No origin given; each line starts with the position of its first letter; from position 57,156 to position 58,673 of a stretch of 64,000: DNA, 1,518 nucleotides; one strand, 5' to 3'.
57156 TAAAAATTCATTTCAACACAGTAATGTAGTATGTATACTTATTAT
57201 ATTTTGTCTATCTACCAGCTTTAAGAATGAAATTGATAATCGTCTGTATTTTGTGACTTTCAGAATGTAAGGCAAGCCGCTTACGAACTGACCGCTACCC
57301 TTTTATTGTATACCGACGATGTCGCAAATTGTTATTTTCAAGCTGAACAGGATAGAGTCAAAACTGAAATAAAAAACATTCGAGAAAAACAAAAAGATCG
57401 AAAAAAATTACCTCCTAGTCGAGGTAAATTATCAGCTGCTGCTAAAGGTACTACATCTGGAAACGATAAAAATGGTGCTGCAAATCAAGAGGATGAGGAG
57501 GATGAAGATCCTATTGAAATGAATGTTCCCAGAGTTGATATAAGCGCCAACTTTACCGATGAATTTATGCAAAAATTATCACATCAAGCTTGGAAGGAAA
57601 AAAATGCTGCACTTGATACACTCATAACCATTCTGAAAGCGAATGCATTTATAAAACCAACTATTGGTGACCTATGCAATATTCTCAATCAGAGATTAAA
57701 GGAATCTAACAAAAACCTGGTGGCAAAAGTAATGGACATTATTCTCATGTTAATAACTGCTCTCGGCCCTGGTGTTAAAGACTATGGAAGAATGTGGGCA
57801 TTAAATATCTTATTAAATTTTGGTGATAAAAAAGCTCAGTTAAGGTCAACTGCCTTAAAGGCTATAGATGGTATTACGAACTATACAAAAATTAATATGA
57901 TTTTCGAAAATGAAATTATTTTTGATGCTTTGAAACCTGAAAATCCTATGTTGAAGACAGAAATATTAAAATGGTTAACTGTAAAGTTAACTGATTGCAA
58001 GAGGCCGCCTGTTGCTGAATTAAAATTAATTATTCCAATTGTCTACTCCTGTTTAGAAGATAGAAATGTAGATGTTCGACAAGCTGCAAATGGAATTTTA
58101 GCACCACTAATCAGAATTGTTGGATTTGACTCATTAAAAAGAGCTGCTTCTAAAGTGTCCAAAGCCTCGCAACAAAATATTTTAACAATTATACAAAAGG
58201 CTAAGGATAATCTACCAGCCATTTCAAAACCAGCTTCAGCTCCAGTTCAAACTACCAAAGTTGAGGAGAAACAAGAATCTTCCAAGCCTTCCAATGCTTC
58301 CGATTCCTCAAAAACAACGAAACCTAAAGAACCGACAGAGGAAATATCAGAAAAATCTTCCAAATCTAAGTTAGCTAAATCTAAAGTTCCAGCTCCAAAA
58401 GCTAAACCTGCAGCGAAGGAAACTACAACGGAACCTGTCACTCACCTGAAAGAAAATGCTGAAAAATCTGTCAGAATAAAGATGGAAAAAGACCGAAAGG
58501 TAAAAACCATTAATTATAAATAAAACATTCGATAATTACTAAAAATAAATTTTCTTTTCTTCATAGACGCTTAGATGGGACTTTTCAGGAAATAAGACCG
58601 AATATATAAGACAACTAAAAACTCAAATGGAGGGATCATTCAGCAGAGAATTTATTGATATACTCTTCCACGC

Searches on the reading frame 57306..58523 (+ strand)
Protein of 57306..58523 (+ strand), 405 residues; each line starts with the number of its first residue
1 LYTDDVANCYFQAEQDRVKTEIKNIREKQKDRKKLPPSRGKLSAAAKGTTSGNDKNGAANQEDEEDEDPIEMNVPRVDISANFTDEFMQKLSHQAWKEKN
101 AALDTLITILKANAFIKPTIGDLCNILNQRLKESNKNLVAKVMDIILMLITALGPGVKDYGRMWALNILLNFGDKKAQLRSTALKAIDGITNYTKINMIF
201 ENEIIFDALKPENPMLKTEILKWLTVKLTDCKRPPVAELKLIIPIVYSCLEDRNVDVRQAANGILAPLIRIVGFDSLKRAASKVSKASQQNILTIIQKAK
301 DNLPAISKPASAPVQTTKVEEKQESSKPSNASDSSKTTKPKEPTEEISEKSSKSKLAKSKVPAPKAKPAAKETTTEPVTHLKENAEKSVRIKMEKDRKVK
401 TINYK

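Call 39: search_protein_families(library=pfam, proteins=[window:57306-58523:+], max_evalue=0.0001)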
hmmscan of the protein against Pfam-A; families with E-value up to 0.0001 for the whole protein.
window:57306-58523:+ (405 aa): 3 families
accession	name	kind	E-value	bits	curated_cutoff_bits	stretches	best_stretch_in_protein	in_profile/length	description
PF12348.14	CLASP_N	-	6.5e-07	29.6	27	1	83-268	8-203/227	CLASP N terminal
PF24987.1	HEAT_EF3_N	-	1.7e-05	25.3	32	1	129-263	31-167/169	EF3 N-terminal HEAT repeat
PF02985.28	HEAT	-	4e-05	23.9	23.5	0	242-266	1-25/31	HEAT repeat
